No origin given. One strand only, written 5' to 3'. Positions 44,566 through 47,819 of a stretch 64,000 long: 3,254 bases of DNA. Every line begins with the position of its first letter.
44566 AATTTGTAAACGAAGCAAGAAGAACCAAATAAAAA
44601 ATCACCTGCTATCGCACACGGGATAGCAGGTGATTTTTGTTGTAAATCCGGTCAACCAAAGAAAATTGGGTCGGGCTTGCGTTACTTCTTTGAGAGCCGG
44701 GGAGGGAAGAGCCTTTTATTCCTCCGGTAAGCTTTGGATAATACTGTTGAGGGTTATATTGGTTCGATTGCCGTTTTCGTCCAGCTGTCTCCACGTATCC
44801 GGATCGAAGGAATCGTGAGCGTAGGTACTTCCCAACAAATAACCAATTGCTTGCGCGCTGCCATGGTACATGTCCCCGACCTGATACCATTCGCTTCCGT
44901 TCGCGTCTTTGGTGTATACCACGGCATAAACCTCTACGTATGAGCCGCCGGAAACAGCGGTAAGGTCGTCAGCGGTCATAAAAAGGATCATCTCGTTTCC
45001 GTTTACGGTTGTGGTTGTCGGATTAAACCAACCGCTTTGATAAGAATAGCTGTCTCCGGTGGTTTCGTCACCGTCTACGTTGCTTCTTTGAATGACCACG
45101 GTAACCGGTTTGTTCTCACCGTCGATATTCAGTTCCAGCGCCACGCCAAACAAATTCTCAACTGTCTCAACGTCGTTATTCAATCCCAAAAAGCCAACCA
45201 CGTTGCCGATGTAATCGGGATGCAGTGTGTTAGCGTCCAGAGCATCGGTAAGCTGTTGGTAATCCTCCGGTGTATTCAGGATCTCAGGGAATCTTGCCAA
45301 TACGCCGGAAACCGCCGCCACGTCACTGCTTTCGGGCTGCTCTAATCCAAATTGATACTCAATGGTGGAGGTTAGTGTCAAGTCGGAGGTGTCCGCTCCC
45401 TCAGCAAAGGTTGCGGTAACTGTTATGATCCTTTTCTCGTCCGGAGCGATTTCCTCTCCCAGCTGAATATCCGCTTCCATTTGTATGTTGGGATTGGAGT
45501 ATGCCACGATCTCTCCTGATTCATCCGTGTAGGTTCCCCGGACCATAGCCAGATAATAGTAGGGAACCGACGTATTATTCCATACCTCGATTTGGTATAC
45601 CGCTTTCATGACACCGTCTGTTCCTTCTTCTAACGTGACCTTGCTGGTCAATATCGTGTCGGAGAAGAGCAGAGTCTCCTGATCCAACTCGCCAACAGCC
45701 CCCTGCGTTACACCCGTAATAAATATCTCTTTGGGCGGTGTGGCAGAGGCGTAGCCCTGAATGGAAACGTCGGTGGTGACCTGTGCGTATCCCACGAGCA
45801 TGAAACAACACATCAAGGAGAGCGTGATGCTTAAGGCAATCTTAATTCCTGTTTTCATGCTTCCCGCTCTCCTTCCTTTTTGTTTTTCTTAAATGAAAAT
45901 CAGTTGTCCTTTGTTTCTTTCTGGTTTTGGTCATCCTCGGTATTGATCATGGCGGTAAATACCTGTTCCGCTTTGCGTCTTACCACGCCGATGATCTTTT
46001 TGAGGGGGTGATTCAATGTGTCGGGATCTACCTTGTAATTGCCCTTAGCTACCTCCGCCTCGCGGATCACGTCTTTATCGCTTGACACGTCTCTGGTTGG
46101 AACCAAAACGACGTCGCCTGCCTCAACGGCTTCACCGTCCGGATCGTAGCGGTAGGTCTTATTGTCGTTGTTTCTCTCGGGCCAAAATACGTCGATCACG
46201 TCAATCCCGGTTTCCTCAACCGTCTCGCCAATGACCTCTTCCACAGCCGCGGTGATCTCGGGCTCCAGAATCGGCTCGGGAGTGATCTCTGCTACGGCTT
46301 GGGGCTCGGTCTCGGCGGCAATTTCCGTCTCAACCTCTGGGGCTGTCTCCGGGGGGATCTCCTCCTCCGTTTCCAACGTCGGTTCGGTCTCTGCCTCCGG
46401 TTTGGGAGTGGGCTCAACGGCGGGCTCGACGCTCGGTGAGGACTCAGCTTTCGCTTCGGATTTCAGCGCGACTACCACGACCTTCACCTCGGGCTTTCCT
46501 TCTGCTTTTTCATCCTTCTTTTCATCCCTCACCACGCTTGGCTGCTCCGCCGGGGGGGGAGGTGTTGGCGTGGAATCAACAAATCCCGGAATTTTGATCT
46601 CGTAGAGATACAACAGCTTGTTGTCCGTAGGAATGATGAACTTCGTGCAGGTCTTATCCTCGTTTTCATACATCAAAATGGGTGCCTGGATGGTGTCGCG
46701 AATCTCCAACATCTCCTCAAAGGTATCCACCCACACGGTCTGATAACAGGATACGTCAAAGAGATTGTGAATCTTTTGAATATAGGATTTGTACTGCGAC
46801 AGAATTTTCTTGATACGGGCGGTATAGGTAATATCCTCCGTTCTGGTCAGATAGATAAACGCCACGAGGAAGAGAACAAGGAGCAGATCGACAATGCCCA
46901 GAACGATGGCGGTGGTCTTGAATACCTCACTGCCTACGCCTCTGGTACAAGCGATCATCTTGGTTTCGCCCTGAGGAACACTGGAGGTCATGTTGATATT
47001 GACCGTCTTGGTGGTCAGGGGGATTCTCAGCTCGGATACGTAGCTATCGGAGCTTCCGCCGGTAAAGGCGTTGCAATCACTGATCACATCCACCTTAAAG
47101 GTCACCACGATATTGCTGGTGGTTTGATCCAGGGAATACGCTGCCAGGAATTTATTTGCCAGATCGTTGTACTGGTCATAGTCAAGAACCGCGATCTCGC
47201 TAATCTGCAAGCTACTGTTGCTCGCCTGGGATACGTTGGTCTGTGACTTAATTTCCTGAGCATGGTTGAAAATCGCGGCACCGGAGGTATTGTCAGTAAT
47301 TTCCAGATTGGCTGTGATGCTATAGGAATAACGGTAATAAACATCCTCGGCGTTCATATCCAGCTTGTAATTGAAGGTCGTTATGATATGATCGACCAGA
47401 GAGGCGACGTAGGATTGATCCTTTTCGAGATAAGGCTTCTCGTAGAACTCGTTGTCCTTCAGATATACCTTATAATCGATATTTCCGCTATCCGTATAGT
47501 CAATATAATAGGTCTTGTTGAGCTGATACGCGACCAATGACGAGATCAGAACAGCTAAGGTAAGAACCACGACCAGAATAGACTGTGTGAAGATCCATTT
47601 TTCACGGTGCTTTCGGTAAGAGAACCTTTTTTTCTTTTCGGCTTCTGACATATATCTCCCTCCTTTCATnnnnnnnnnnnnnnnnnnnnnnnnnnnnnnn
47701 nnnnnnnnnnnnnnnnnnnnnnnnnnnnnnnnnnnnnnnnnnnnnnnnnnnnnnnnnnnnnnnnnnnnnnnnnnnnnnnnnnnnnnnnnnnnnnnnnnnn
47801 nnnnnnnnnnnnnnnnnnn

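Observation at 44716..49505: Four-gene SipW-type signal peptidase operon: candidate TasA-like fibre or matrix assembly system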

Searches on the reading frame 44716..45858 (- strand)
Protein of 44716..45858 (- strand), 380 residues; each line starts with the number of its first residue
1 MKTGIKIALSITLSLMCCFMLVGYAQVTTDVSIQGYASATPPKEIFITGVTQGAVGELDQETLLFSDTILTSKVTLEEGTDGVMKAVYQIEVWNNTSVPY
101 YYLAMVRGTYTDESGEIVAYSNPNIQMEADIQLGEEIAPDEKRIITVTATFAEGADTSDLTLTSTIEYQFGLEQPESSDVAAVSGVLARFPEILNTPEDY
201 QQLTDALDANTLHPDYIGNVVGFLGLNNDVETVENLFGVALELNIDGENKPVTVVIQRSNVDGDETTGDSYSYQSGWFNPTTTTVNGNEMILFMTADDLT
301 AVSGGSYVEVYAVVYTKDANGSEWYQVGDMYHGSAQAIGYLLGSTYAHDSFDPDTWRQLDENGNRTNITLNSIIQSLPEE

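Call 3: search_protein_families(library=pfam, proteins=[window:44716-45858:-], max_evalue=1)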
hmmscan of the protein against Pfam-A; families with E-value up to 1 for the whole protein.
window:44716-45858:- (380 aa): 0 families

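Call 4: search_protein_families(library=ncbifam, proteins=[window:44716-45858:-], max_evalue=1)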
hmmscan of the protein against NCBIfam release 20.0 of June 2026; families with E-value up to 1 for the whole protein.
window:44716-45858:- (380 aa): 0 families

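Call 9: search_solved_structures(query=window:44716-45858:-, max_evalue=10)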
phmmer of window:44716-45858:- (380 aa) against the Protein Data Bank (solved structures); distinct sequences matched with E-value up to 10: 5.
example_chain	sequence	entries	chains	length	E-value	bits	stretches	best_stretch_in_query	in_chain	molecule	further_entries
5b83_A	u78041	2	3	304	0.15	14.4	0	126-163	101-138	tetra ubiquitin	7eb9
7yui_A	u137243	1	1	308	0.15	14.3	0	126-163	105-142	Polyubiquitin-C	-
2fiw_A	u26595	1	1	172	0.31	13.3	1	175-283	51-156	GCN5-related N-acetyltransferase:Aminotransferase, class-II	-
5h07_A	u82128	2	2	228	0.52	12.6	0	126-163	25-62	Polyubiquitin-C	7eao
9min_D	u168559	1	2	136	0.82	11.9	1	43-146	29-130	designed minibinder KH46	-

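Call 14: find_homologous_proteins(query=window:44716-45858:-, max_evalue=0.001)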
Query window:44716-45858:- (380 aa): 50 proteins with E <= 0.001 among 8000 candidates.
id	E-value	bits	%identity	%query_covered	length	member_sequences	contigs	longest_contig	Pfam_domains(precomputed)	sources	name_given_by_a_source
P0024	8.4e-248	839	100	100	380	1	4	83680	-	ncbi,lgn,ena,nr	ncbi:MAG: hypothetical protein IJY47_03405 [Clostridia bacterium]|nr:hypothetical protein [Clostridi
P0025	3.9e-164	564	66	98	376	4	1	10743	-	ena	-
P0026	2.6e-148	512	61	99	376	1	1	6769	-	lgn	-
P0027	6.0e-147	508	62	99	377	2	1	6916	-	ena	-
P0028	7.0e-145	501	61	99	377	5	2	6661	-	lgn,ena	-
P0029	9.3e-141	487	60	95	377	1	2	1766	-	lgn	-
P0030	2.0e-138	479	59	98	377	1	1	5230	-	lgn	-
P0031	1.4e-118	414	53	99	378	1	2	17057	-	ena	-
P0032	9.8e-111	388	52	99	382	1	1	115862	-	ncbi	-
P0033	2.3e-108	381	53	97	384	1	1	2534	-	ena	-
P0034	1.8e-104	368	50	99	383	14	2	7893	-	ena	-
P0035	3.9e-103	363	61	71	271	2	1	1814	-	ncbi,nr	ncbi:MAG: hypothetical protein IIW43_00805, partial [Selenomonadales bacterium]|nr:hypothetical prot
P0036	2.5e-100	354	50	95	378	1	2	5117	-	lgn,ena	-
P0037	4.1e-97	344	52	96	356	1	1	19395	-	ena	-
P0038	1.9e-95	338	50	99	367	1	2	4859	-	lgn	-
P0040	2.5e-93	331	48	99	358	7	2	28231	-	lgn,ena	-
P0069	1.0e-26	112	31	98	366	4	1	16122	-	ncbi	-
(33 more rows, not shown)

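Call 16: find_encoding_contigs(protein=P0069, flank=8000, max_places=3)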
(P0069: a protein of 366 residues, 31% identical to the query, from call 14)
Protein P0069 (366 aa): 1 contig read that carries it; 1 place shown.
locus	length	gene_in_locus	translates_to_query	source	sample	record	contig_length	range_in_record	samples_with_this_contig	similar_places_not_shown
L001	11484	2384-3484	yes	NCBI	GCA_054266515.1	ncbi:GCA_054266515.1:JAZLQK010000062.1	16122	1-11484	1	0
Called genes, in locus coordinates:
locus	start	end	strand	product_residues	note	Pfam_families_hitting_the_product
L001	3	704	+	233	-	?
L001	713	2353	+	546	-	PF17231:DUF5305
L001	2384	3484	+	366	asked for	-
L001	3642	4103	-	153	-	-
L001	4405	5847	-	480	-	PF00860:Xan_ur_permease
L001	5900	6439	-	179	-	PF00156:Pribosyltran, PF14681:UPRTase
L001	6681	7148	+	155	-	-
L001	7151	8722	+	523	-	PF12708:Pect-lyase_RHGA_epim, PF00295:Glyco_hydro_28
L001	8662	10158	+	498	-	PF00144:Beta-lactamase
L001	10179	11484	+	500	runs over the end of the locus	PF00144:Beta-lactamase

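Call 18: find_encoding_contigs(protein=P0032, flank=10000, max_places=2)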
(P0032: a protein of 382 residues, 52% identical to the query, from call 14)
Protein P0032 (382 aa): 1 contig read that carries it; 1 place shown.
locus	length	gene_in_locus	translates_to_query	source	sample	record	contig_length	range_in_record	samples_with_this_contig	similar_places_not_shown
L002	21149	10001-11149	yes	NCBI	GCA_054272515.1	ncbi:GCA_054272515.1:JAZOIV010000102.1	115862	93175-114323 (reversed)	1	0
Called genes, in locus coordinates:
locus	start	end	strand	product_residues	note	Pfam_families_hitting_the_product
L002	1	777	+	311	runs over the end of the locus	-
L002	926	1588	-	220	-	PF05067:Mn_catalase, PF00210:Ferritin (weak), PF02915:Rubrerythrin (faint), PF03232:COQ7 (faint)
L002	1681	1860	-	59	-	-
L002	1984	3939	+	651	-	PF03190:Thioredox_DsbH, PF13098:Thioredoxin_2 (faint), PF13899:Thioredoxin_7, PF06917:Pectate_lyase_2 (faint), PF07944:Beta-AFase-like_GH127_cat (faint)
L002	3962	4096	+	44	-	-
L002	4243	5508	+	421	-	PF06580:His_kinase, PF02518:HATPase_c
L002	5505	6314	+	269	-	PF00072:Response_reg, PF00486:Trans_reg_C (faint)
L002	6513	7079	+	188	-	-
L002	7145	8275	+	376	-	PF10502:Peptidase_S26 (weak)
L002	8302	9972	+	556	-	PF17231:DUF5305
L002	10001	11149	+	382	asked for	-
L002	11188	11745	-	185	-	PF01081:Aldolase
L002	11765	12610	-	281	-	PF00106:adh_short, PF13561:adh_short_C2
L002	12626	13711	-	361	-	PF03786:UxuA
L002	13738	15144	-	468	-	PF02614:UxaC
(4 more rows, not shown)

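Call 19: find_encoding_contigs(protein=P0040, flank=10000, max_places=2)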
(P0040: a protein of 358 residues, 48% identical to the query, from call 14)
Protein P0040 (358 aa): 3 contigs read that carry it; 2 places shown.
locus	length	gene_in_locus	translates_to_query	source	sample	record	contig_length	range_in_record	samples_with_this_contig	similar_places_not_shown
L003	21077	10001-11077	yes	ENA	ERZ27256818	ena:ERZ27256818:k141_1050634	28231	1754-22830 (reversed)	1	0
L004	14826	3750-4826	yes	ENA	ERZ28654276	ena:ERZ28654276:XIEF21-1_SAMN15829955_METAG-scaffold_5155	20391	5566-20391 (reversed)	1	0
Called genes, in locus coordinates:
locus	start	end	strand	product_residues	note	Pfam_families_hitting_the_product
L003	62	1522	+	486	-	PF13347:MFS_2, PF07690:MFS_1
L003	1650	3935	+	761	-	PF02837:Glyco_hydro_2_N (weak), PF22666:Glyco_hydro_2_N2 (weak), PF00703:Glyco_hydro_2, PF02836:Glyco_hydro_2_C, PF16355:DUF4982, PF22820:TcaA_3rd_4th (weak)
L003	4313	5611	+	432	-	PF06580:His_kinase, PF02518:HATPase_c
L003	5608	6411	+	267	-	PF00072:Response_reg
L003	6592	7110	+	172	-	-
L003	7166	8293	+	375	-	PF10502:Peptidase_S26 (weak)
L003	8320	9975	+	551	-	PF17231:DUF5305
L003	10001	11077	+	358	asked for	-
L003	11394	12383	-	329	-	PF02653:BPD_transp_2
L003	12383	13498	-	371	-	PF02653:BPD_transp_2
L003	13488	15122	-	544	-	PF00005:ABC_tran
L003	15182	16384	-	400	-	PF02608:Bmp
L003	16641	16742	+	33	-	-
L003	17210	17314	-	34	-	PF02254:TrkA_N (weak)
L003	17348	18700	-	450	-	PF01595:CNNM, PF00571:CBS (weak), PF03471:CorC_HlyC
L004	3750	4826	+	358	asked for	-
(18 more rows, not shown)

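Call 31: search_solved_structures(query=A2, max_evalue=10)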
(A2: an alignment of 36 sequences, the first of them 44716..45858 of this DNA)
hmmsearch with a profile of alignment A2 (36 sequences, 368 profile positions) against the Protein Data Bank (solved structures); distinct sequences matched with E-value up to 10: 0.

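Call 33: predict_structure(alignment_id=A2)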
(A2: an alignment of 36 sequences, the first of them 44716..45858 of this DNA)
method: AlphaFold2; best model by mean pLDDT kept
length: 380 residues; sequences in the alignment: 36
mean_pLDDT: 82.6   pTM: 0.58
mean pLDDT of the five models: 82.6, 82.0, 81.7, 79.7, 79.0
residues with pLDDT >= 90: 167; 70-90: 140; 50-70: 61; < 50: 12
segments of 3 or more residues with pLDDT < 50: 221-225, 243-247
pLDDT, mean of each block of 10 residues (from residue 1): 86 82 57 63 93 95 88 95 97 96 74 57 90 92 97 93 89 71 69 90 89 79 55 72 51 89 92 89 94 86 82 90 85 84 62 91 88 86
secondary structure, 60 per line:
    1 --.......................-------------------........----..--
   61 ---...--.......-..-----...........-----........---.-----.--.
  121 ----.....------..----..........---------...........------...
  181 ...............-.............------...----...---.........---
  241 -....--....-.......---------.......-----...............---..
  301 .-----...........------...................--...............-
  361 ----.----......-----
elements in order: H3-25 E45-52 E64-66 E69-75 E84-94 E100-107 E125-129 E142-151 E161-171 H178-195 H197-209 E216-218 H229-237 E242-245 E248-251 E253-259 E269-275 E281-295 E307-317 E324-342 E345-359 H370-375

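Call 36: fold_search(model_id=the predicted structure, library=pdb)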
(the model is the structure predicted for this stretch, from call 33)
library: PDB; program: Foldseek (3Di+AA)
matches with E <= 10: 824; with E <= 0.001: 2
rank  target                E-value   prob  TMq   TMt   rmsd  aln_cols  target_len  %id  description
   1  7ohi_A                5.8e-04  0.89  0.16  0.23  20.4       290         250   11  FCHO1-peptide-AP2 alpha ear complex (released 2022-06-01)
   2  2ed6_A                8.1e-04  1.00  0.16  0.30   8.1       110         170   19  Crystal Structure of Envelope Protein VP28 from White Spot Syndrome Virus (WSSV) (released 2007-06-05)
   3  1qtp                  5.9e-03  0.60  0.16  0.23  20.0       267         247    9  CRYSTAL STRUCTURE OF THE AP-2 CLATHRIN ADAPTOR ALPHA-APPENDAGE (released 1999-07-12)
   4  2edm                  6.6e-03  0.97  0.19  0.38  10.3       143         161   17  Crystal Structure of Envelope Protein VP26 from White Spot Syndrome Virus (WSSV) (released 2007-06-05)
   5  4mob                  8.2e-03  0.10  0.10  0.11  22.4       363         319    8  Acyl-Coenzyme A thioesterase 12 in complex with ADP (released 2014-07-16)
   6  3bfq_G                1.1e-02  0.82  0.16  0.35  11.3       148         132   14  Crystal structure of truncated FimG (FimGt) in complex with the donor strand peptide of FimF (DSF) (released 2008-03-04)
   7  1evu_A                1.2e-02  0.35  0.15  0.09  20.3       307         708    9  HUMAN FACTOR XIII WITH CALCIUM BOUND IN THE ION SITE (released 2000-05-10)
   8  7sqc_T0               1.3e-02  0.14  0.13  0.09  28.6       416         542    8  Ciliary C1 central pair apparatus isolated from Chlamydomonas reinhardtii (released 2022-04-13)
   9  5iqm_A                1.6e-02  0.82  0.17  0.36  11.1       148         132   14  Crystal structure of the E. coli type 1 pilus subunit FimG (engineered variant with substitution Q134E; N-terminal Fim (released 2016-07-06)
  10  6cxh_A                1.8e-02  0.84  0.13  0.13  12.0       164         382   16  Crystal structure of particulate methane monooxygenase from Methylomicrobium alcaliphilum 20Z (released 2018-05-16)
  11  3jwn_G                1.8e-02  0.63  0.15  0.30  15.7       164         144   16  Complex of FimC, FimF, FimG and FimH (released 2010-06-16)
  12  1qrk_A                1.8e-02  0.23  0.13  0.07  19.9       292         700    8  HUMAN FACTOR XIII WITH STRONTIUM BOUND IN THE ION SITE (released 1999-07-02)
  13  2dwy_B                1.9e-02  0.63  0.16  0.35  10.8       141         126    8  Crystal Structure Analysis of GGA1-GAE (released 2007-04-17)
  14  3b7k_C                1.9e-02  0.09  0.10  0.13  22.3       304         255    7  Human Acyl-coenzyme A thioesterase 12 (released 2007-11-13)
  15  1fie_A                2.0e-02  0.28  0.14  0.09  20.0       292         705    9  RECOMBINANT HUMAN COAGULATION FACTOR XIII (released 1997-02-12)
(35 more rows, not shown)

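Call 40: find_related_loci(query=A3, collection=genome_contigs, flank=8000)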
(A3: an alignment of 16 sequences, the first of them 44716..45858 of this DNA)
Query A3 (380 aa) in genome_contigs; peptide patterns used: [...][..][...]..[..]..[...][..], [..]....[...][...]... (x = any residue, [..] = any of these).
31 stretches matched a pattern; 5 encode a relative of the query (tblastn E <= 1e-3); 5 distinct loci.
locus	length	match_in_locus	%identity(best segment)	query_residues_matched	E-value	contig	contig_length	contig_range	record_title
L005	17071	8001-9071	48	1-377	4e-104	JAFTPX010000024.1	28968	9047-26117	MAG: Clostridia bacterium isolate RGIG4042 Roe_deer_Cecum-5__c4996, whole genome shotgun sequence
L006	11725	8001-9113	47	1-375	2e-103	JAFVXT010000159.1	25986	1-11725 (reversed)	MAG: Clostridia bacterium isolate RGIG5491 Sheep_Colon.Co__c3429317, whole genome shotgun sequence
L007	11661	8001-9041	46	1-360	4e-92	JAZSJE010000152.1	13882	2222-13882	MAG: Eubacteriales bacterium isolate T1900044565_TS20190031.MAGScoT_cleanbin_000063 SGB_404_k141_2221067, whole genome s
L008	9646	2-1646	44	1-377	6e-89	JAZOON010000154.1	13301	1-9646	MAG: Eubacteriales bacterium isolate T1900045627_YK20190321.MAGScoT_cleanbin_000138 SGB_8039_k141_1142189, whole genome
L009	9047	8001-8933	47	1-310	1e-82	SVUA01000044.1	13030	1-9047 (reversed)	MAG: Oscillospiraceae bacterium isolate SIG709 NODE_80597_length_13030_cov_2.797566, whole genome shotgun sequence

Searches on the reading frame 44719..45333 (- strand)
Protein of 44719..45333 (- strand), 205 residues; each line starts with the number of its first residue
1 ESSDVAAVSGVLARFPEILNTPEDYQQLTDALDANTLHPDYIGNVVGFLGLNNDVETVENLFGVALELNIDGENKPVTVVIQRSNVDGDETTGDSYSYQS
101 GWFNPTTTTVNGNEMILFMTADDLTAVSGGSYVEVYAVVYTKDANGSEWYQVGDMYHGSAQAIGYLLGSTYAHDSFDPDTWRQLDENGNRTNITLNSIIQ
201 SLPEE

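Call 66: search_protein_families(library=pfam, proteins=[window:44719-45333:-], max_evalue=10)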
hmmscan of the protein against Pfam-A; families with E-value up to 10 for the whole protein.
seq(205 aa): 0 families

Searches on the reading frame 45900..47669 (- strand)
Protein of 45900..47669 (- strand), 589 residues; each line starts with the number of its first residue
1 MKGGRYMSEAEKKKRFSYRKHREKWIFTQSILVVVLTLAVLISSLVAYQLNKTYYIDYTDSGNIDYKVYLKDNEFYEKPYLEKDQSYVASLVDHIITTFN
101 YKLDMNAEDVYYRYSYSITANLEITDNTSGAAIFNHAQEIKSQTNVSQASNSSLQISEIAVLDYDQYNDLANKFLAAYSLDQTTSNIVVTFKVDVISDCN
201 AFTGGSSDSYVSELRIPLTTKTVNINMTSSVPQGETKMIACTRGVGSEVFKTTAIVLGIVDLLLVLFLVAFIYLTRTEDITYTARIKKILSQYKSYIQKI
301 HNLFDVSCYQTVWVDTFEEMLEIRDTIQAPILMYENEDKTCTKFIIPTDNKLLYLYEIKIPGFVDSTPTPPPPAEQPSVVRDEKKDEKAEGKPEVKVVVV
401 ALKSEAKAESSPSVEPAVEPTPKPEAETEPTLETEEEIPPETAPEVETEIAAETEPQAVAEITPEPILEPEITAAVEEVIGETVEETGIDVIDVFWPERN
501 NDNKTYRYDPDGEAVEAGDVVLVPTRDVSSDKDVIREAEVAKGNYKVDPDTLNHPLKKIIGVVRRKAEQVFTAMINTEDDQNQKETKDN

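Call 3: search_protein_families(library=pfam, proteins=[window:45900-47669:-], max_evalue=1)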
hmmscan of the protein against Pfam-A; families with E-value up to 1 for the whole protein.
window:45900-47669:- (589 aa): 3 families
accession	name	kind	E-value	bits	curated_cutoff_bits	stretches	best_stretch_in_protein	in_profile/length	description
PF17231.7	DUF5305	-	7e-09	35.9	29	1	140-346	7-208/217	Family of unknown function (DUF5305)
PF25667.1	ASFV_P17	-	0.028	14.9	27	1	251-282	36-68/117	African swine fever virus minor capsid protein p17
PF24469.2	F54D1_6_C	-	0.64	10.7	27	0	63-108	9-55/75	F54D1.6, C-terminal Sushi-like domain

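Call 4: search_protein_families(library=ncbifam, proteins=[window:45900-47669:-], max_evalue=1)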
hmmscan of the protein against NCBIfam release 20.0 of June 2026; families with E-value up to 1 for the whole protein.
window:45900-47669:- (589 aa): 0 families

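Call 65: search_solved_structures(query=window:45900-47651:-, max_evalue=5, show_alignments=2)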
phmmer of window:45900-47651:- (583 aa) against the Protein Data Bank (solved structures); distinct sequences matched with E-value up to 5: 1.
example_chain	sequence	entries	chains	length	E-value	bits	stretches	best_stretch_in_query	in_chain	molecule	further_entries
3zpy_A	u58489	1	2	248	1.9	10.5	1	44-71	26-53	ALGINATE LYASE, FAMILY PL7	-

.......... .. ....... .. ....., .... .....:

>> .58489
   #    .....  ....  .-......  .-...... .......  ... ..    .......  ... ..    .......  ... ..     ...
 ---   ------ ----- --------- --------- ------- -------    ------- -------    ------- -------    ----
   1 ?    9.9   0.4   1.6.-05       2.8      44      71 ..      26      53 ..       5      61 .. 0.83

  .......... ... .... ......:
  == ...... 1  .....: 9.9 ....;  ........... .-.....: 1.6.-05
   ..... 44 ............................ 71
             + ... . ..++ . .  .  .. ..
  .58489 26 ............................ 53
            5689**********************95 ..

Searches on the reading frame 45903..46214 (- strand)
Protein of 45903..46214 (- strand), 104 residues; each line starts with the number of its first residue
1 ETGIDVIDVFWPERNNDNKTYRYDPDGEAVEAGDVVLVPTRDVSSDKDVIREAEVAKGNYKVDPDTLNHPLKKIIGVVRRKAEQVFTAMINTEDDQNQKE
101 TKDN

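Call 66: search_protein_families(library=pfam, proteins=[window:45903-46214:-], max_evalue=10)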
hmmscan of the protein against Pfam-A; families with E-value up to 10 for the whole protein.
seq(104 aa): 1 family
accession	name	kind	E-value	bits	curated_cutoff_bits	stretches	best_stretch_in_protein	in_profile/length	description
PF09947.15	DUF2180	-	0.048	14.3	22.2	1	19-76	2-59/68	Uncharacterized protein conserved in archaea (DUF2180)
